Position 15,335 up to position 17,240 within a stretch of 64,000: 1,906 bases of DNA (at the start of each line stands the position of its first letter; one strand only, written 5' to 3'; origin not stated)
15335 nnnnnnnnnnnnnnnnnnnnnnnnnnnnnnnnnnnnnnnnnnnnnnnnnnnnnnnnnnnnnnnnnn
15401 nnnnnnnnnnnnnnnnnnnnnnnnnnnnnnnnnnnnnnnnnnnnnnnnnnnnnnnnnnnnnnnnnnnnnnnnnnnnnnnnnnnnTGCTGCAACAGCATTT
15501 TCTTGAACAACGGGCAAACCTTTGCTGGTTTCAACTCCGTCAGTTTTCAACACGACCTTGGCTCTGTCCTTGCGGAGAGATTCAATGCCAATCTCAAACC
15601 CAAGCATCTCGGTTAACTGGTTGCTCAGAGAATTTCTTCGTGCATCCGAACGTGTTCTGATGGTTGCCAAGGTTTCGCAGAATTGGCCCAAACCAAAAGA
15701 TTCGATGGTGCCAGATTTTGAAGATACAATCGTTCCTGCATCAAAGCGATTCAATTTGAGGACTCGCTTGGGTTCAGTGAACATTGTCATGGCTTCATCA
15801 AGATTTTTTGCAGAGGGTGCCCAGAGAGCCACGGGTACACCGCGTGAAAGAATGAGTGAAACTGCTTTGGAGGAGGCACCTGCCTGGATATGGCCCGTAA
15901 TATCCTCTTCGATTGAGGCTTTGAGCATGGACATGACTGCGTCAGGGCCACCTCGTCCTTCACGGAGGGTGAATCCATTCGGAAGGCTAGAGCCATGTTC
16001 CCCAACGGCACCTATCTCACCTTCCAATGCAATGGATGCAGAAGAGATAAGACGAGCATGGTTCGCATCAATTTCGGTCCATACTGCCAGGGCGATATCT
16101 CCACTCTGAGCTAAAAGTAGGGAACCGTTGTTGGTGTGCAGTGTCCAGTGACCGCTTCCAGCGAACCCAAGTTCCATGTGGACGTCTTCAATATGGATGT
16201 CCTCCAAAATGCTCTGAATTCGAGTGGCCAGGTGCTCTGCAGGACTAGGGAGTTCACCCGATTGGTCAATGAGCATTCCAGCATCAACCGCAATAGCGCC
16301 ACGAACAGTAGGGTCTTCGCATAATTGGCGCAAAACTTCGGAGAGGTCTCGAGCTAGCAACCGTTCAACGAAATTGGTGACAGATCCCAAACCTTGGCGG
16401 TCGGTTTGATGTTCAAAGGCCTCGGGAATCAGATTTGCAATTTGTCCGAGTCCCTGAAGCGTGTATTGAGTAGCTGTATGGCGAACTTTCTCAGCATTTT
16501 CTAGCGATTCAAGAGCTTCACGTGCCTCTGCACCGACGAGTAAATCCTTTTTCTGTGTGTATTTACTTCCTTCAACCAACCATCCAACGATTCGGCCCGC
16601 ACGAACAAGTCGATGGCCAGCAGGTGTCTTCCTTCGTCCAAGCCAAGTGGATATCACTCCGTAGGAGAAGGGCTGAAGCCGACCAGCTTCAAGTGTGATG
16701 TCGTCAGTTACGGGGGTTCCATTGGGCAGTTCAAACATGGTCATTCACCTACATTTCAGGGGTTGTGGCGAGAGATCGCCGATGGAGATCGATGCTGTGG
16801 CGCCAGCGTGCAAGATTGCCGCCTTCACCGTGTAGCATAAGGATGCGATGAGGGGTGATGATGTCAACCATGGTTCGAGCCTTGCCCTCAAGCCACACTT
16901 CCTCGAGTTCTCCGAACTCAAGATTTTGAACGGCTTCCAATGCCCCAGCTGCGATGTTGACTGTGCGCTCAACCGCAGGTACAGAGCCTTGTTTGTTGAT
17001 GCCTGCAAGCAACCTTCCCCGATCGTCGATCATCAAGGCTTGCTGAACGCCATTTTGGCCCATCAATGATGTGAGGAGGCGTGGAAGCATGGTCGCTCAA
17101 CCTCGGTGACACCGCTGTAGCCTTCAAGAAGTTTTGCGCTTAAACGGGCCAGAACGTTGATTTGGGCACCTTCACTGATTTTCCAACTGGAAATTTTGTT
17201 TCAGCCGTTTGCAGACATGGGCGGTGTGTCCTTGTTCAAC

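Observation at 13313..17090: Roadblock/LC7, giant Roadblock+PATAN-like+coiled-coil protein and 2-TM micro-protein operon without a GTPase partner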

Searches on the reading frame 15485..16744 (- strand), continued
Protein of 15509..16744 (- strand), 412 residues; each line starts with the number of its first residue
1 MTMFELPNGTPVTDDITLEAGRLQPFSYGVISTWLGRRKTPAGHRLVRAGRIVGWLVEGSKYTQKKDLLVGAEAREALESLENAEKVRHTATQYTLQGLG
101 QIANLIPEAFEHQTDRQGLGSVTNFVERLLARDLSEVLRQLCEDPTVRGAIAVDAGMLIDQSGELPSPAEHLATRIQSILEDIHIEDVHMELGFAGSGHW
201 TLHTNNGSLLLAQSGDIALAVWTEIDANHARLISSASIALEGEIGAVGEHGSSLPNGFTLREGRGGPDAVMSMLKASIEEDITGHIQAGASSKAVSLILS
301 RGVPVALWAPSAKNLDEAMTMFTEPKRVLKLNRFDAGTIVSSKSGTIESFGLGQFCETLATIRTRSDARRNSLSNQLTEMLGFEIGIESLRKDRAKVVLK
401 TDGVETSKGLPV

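Call 34: search_protein_representatives(alignment_id=A3)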
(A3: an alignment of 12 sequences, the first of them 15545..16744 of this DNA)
Query: 12 sequences, 428 profile positions. Proteins with E-value up to 0.001 (for the whole library): 77; up to 1e-10: 62; up to 1e-30: 30. The best 77 are listed.
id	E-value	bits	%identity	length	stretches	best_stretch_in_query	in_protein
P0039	1.1e-200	683.5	-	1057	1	1-427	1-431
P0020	2.5e-166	570.3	-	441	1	1-381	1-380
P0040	2.1e-116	405.7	-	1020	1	1-427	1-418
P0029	5.9e-115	401.0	-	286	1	1-270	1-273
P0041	1.2e-96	340.7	-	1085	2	1-427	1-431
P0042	2.6e-91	323.1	-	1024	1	1-403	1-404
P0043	6.0e-90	318.6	-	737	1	1-416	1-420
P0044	1.4e-83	297.6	-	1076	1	1-427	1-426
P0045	1.8e-82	293.9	-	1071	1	1-421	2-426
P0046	2.7e-74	267.0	-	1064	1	1-407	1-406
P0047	6.3e-73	262.5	-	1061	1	1-397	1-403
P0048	5.1e-66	239.7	-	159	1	1-160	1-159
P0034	5.7e-65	236.3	-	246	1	63-224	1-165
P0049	1.9e-64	234.6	-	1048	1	1-409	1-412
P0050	1.5e-58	215.1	-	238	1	8-151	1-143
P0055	6.8e-41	156.9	-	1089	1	5-391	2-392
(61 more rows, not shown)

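Call 53: find_encoding_contigs(protein=P0044, flank=10000, max_places=2)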
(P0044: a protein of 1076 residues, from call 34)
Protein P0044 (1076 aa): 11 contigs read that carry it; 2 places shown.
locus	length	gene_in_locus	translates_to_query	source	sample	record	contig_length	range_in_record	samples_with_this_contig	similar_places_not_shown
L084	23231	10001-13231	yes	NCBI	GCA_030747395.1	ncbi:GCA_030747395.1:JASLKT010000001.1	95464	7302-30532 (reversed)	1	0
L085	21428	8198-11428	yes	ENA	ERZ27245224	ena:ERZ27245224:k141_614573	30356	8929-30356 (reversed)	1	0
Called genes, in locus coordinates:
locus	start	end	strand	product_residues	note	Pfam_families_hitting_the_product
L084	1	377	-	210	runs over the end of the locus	PF01870:Hjc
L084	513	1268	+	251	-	-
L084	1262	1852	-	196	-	-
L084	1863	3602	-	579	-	-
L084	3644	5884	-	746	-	PF19077:Big_13 (faint)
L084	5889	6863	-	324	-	PF00288:GHMP_kinases_N, PF08544:GHMP_kinases_C (weak)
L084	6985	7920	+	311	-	PF02729:OTCace_N, PF00185:OTCace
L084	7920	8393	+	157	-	PF01948:PyrI, PF02748:PyrI_C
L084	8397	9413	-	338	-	PF22082:TtuA_LIM_N (weak), PF01171:ATP_bind_3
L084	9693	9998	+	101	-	-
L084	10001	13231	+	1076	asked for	-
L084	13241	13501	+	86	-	-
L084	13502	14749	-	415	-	-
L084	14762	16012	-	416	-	PF01882:DUF58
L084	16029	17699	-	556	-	PF14258:DUF4350 (faint)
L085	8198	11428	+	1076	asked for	-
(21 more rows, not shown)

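Call 54: find_encoding_contigs(protein=P0055, flank=10000, max_places=2)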
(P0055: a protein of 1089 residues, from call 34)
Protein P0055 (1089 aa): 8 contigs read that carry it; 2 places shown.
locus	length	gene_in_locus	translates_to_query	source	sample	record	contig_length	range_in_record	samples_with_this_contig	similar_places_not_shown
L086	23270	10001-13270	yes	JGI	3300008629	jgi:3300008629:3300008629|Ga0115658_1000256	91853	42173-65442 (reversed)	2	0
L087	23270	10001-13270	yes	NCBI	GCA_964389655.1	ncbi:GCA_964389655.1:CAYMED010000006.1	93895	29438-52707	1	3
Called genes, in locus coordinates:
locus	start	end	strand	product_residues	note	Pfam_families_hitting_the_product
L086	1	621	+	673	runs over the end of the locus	PF07973:tRNA_SAD, PF00587:tRNA-synt_2b, PF03129:HGTP_anticodon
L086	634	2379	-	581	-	-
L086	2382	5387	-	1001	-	-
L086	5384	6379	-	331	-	PF00288:GHMP_kinases_N, PF08544:GHMP_kinases_C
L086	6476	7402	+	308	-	PF02729:OTCace_N, PF00185:OTCace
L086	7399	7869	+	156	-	PF01948:PyrI, PF02748:PyrI_C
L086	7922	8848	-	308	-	PF01171:ATP_bind_3 (faint)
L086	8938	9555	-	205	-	PF05148:Methyltransf_8 (weak), PF13489:Methyltransf_23 (weak), PF13847:Methyltransf_31, PF08241:Methyltransf_11, PF08242:Methyltransf_12, PF13649:Methyltransf_25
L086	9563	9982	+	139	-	-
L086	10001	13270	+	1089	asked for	-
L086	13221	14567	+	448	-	PF01839:FG-GAP (faint), PF13517:FG-GAP_3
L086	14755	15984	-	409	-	-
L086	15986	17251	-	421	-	PF01882:DUF58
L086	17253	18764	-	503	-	PF14258:DUF4350 (faint)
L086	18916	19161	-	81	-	PF05239:PRC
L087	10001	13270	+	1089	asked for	-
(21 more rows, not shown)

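Call 92: search_protein_families(library=pfam, proteins=[P0040, P0041, P0042, P0044, P0045, P0046, P0047, P0049, P0055], max_evalue=0.05)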
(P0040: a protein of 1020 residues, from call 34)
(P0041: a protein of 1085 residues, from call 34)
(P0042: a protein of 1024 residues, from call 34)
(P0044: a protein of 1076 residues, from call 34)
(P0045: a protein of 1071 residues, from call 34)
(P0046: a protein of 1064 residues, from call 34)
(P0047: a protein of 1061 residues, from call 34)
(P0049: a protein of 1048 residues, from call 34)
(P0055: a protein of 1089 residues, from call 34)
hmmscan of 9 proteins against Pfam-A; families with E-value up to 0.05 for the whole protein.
P0040 (1020 aa): 0 families

P0041 (1085 aa): 1 family
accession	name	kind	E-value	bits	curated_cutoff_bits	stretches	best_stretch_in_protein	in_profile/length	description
PF05192.23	MutS_III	-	0.025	15.3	34.1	1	799-912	65-172/194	MutS domain III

P0042 (1024 aa): 2 families
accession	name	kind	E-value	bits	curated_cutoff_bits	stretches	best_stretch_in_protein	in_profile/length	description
PF03259.23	Robl_LC7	-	0.0006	19.9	23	1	132-215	4-89/91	Roadblock/LC7 domain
PF02561.19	FliS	-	0.026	15.2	26.7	0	444-493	27-75/115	Flagellar protein FliS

P0044 (1076 aa): 2 families
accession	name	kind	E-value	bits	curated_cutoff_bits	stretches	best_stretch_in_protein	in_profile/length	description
PF07889.17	DUF1664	-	0.011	16.2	34.6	0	528-611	42-122/124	Protein of unknown function (DUF1664)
PF01203.25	T2SSN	-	0.029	14.9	29.6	0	387-468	74-148/211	Type II secretion system (T2SS), protein N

P0045 (1071 aa): 1 family
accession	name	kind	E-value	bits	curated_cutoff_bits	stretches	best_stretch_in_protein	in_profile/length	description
PF03259.23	Robl_LC7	-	0.049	13.8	23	0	151-215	23-87/91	Roadblock/LC7 domain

P0046 (1064 aa): 2 families
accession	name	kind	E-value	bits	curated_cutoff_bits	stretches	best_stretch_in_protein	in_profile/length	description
PF06008.19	Laminin_I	-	0.02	15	34.6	0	436-516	20-100/259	Laminin Domain I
PF13851.11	GAS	-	0.025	14.4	32.3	0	399-531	46-175/200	Growth-arrest specific micro-tubule binding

P0047 (1061 aa): 2 families
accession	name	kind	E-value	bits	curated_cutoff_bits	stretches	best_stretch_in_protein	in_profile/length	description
PF06103.16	DUF948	-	0.014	16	37.2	0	635-690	28-83/89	Bacterial protein of unknown function (DUF948)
PF23153.1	Aip3p_Bud6_N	-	0.016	15.9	27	1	794-845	17-68/109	Aip3p/Bud6 N-terminal domain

P0049 (1048 aa): 0 families

P0055 (1089 aa): 0 families

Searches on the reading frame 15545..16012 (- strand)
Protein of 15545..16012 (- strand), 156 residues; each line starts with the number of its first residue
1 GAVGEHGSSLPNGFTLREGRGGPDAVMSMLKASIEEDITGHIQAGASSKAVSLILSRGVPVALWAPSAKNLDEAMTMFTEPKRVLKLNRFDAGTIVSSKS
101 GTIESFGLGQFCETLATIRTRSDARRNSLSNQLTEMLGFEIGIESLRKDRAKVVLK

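Call 30: predict_structure(alignment_id=A2)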
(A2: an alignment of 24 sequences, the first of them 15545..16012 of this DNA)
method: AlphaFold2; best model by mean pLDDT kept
length: 156 residues; sequences in the alignment: 24
mean_pLDDT: 89.0   pTM: 0.84
mean pLDDT of the five models: 89.0, 87.4, 87.3, 87.0, 75.5
residues with pLDDT >= 90: 109; 70-90: 36; 50-70: 4; < 50: 7
segments of 3 or more residues with pLDDT < 50: 1-7
pLDDT, mean of each block of 10 residues (from residue 1): 53 88 95 96 89 95 92 94 94 87 90 94 94 95 88 73
secondary structure, 60 per line:
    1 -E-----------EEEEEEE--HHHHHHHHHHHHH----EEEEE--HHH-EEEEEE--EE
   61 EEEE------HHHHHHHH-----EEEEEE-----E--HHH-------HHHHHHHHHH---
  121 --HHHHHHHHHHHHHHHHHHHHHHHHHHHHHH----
elements in order: E14-20 H23-35 E40-44 E51-56 E59-64 H71-78 E84-89 H108-117 H123-152

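Call 33: fold_search(model_id=the predicted structure, library=pdb)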
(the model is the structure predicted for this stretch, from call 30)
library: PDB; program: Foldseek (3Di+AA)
matches with E <= 10: 404; with E <= 0.001: 0
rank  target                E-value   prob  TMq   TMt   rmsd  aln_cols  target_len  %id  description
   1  2j7q_C                1.5e-01  0.35  0.29  0.21   8.7        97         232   12  Crystal structure of the ubiquitin-specific protease encoded by murine cytomegalovirus tegument protein M48 in complex (released 2007-03-20)
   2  3u61_F                2.3e-01  0.12  0.18  0.13  14.6        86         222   13  Structure of T4 Bacteriophage Clamp Loader Bound To Closed Clamp, DNA and ATP Analog and ADP (released 2012-01-04)
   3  2j7q_A                2.6e-01  0.30  0.28  0.20   8.9        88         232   11  Crystal structure of the ubiquitin-specific protease encoded by murine cytomegalovirus tegument protein M48 in complex (released 2007-03-20)
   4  6drt_A                2.9e-01  0.12  0.18  0.13  14.4        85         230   13  Crystal structure of the processivity clamp GP45 complexed with recognition peptide of ligase from bacteriophage T4 (released 2018-09-26)
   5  5x8r_8                4.9e-01  0.06  0.19  0.19  14.5       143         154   15  Structure of the 30S small subunit of chloroplast ribosome from spinach (released 2017-06-07)
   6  1b77_A                5.2e-01  0.09  0.18  0.13  14.3        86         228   13  BUILDING A REPLISOME STRUCTURE FROM INTERACTING PIECES: A SLIDING CLAMP COMPLEXED WITH AN INTERACTION PEPTIDE FROM DNA (released 1999-02-08)
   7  8xla_A                5.2e-01  0.06  0.17  0.09  12.6       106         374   11  Mismatch Repair Complex (released 2025-04-16)
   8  1czd_A                5.9e-01  0.08  0.18  0.13  14.7        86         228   13  CRYSTAL STRUCTURE OF THE PROCESSIVITY CLAMP GP45 FROM BACTERIOPHAGE T4 (released 2000-03-03)
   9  8val_F                6.2e-01  0.04  0.15  0.10  12.2       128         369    8  Structure of the E. coli clamp loader bound to the beta clamp in a Open-DNAp/t conformation (released 2024-03-27)
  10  4hj6_B                7.5e-01  0.08  0.25  0.23  11.7       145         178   11  Crystal Structure of Rhodobacter Sphaeroides LOV protein (released 2013-01-16)
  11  4bae_D                7.5e-01  0.08  0.23  0.21  14.1       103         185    9  Optimisation of pyrroleamides as mycobacterial GyrB ATPase inhibitors: Structure Activity Relationship and in vivo eff (released 2013-10-30)
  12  9gut_B                8.0e-01  0.04  0.14  0.06  11.4        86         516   20  30S mRNA delivery complex (bS1 resolved) (released 2024-11-20)
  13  3f1v_A                9.1e-01  0.03  0.17  0.09  13.5       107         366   10  E. coli Beta Sliding Clamp, 148-153 Ala Mutant (released 2009-09-01)
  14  8oyv_A                9.1e-01  0.02  0.14  0.13  16.4       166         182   14  De novo designed Claudin fold CLF_4 (released 2023-10-18)
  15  4bae_B                1.0e+00  0.07  0.23  0.21  14.1       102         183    9  Optimisation of pyrroleamides as mycobacterial GyrB ATPase inhibitors: Structure Activity Relationship and in vivo eff (released 2013-10-30)
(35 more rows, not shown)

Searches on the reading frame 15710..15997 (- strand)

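Call 61: search_protein_families(library=pfam, proteins=[window:15710-15997:-], max_evalue=10)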
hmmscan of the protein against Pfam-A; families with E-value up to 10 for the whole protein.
seq(96 aa): 1 family
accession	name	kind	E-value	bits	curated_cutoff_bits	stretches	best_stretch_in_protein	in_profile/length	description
PF20028.4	VMAP-C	-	0.17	12.2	27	1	40-61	150-172/226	vWA-MoxR associated protein C-terminal domain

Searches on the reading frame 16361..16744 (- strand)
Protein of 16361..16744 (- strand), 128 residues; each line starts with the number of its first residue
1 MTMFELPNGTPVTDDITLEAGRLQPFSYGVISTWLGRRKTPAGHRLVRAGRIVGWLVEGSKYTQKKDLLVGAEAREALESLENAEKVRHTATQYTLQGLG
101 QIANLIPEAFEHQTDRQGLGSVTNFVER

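Call 61: search_protein_families(library=pfam, proteins=[window:16361-16744:-], max_evalue=10)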
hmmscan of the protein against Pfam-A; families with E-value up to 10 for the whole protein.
seq(128 aa): 0 families

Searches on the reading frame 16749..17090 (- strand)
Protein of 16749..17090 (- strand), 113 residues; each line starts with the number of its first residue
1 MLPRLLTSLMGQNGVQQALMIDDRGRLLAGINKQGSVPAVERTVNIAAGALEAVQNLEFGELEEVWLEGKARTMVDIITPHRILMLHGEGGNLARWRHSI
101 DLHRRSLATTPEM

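Call 3: search_protein_families(library=pfam, proteins=[window:16749-17090:-], max_evalue=1)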
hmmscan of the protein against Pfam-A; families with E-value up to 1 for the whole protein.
window:16749-17090:- (113 aa): 2 families
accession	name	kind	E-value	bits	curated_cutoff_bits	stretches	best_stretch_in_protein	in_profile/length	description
PF03259.23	Robl_LC7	-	0.0066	16.6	23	1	5-71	5-73/91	Roadblock/LC7 domain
PF17152.10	CHASE8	-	0.19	12.4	27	1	4-43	34-73/102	Periplasmic sensor domain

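Call 4: search_protein_families(library=ncbifam, proteins=[window:16749-17090:-], max_evalue=1)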
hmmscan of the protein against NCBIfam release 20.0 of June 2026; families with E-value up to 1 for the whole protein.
window:16749-17090:- (113 aa): 0 families

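Call 8: find_homologous_proteins(query=window:16749-17090:-, max_evalue=0.001)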
Query window:16749-17090:- (113 aa): 4 proteins with E <= 0.001 among 18 candidates.
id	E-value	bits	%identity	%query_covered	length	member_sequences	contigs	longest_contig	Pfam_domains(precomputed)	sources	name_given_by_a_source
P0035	6.0e-67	240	100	100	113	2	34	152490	-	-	-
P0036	2.1e-43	165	69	100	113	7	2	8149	-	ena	-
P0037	9.3e-43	163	68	100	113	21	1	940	-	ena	-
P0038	3.0e-35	138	54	100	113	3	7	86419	PF03259.24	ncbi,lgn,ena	-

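Call 18: search_solved_structures(query=window:16749-17090:-, max_evalue=10, show_alignments=2)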
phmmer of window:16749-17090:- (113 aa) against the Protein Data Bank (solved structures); distinct sequences matched with E-value up to 10: 4.
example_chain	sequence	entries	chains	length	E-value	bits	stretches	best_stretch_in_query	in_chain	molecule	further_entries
2kcu_A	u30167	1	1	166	0.34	14.3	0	23-80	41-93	protein CtR107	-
5kax_A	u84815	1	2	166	0.35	14.3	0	23-80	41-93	CTR107 protein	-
9rtl_A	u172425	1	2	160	0.38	14.2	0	23-80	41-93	AraC effector-binding domain-containing protein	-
3e0h_A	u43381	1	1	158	0.41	14.1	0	23-80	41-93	uncharacterized protein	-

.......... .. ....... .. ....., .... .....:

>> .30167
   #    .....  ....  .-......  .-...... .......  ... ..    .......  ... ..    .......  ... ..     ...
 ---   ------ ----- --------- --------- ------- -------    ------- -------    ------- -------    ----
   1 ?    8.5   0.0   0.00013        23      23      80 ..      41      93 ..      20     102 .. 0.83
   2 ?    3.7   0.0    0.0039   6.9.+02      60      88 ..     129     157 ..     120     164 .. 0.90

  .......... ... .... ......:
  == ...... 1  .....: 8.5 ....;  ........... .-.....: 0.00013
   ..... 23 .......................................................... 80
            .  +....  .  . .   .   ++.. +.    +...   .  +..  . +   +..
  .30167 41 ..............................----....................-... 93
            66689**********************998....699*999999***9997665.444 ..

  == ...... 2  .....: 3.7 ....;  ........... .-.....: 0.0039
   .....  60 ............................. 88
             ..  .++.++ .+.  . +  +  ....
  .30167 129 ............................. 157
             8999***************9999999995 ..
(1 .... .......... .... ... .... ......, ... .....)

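Call 43: search_protein_families(library=pfam, alignment_id=A5, max_evalue=1)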
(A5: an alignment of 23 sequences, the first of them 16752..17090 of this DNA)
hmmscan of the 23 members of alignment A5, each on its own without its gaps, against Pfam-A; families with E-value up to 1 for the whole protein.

A. member 1, window:16752-17090:- (113 aa): 2 families
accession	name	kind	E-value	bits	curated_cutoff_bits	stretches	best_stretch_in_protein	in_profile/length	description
PF03259.23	Robl_LC7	-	0.0066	16.6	23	1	5-71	5-73/91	Roadblock/LC7 domain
PF17152.10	CHASE8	-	0.19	12.4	27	1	4-43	34-73/102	Periplasmic sensor domain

B. families by the number of members that match (of 23 scanned): 8 families
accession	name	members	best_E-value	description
PF03259.23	Robl_LC7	22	2e-07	Roadblock/LC7 domain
PF17152.10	CHASE8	17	0.00061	Periplasmic sensor domain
PF04710.19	Pellino_FHA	2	0.035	Pellino, FHA domain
PF24430.1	DUF7553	1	0.052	Family of unknown function (DUF7553)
PF03959.19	FSH1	1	0.056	Serine hydrolase (FSH1)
PF06626.17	DUF1152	1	0.091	Protein of unknown function (DUF1152)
PF12962.12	DUF3851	1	0.11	Protein of unknown function (DUF3851)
PF14593.12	PH_3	1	0.2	PH domain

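Call 44: search_solved_structures(query=A5, max_evalue=10, show_alignments=1)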
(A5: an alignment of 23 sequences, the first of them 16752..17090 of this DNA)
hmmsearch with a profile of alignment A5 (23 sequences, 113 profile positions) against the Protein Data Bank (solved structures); distinct sequences matched with E-value up to 10: 11.
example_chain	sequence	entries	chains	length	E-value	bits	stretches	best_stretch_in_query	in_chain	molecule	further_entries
7f8m_A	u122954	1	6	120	0.03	17.5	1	5-83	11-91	Robl_LC7 domain-containing protein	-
9jue_D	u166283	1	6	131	0.12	15.5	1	15-108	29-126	Roadblock/LC7 domain protein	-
7yh1_D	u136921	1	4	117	0.39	13.9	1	2-85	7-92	Roadblock/LC7 domain protein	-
7tps_A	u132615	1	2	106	0.42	13.8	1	31-86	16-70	T-lymphocyte activation antigen CD80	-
3qh6_A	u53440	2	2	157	0.55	13.4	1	42-90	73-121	CT296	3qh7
7ct3_A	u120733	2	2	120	0.84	12.8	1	45-100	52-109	Mutual gliding motility protein C (MglC) | Mutual gliding motility protein C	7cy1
36mb_A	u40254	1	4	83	0.99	12.6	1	28-71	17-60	MB07-ds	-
8hxa_G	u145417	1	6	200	1.4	12.1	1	32-87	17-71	T-lymphocyte activation antigen CD80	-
1dr9_A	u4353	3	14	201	1.4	12.1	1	32-87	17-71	T LYMPHOCYTE ACTIVATION ANTIGEN | T-lymphocyte activation antigen CD80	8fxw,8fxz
1i8l_A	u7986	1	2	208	1.5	12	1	32-87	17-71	T LYMPHOCYTE ACTIVATION ANTIGEN CD80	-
9gp1_A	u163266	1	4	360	1.6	11.9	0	61-80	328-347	Lysine-specific demethylase 4A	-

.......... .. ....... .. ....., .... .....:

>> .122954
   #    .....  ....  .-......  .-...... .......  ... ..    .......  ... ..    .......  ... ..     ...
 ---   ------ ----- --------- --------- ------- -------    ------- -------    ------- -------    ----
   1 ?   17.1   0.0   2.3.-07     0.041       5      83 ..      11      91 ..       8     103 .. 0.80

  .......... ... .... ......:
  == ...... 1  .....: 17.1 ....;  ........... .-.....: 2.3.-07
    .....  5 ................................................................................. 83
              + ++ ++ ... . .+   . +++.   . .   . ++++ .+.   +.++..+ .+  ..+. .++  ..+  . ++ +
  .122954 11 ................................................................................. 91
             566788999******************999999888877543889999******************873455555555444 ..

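Call 82: search_protein_families(library=padloc, proteins=[window:16749-17090:-], max_evalue=0.01)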
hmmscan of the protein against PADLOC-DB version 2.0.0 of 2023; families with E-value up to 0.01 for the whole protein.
window:16749-17090:- (113 aa): 0 families
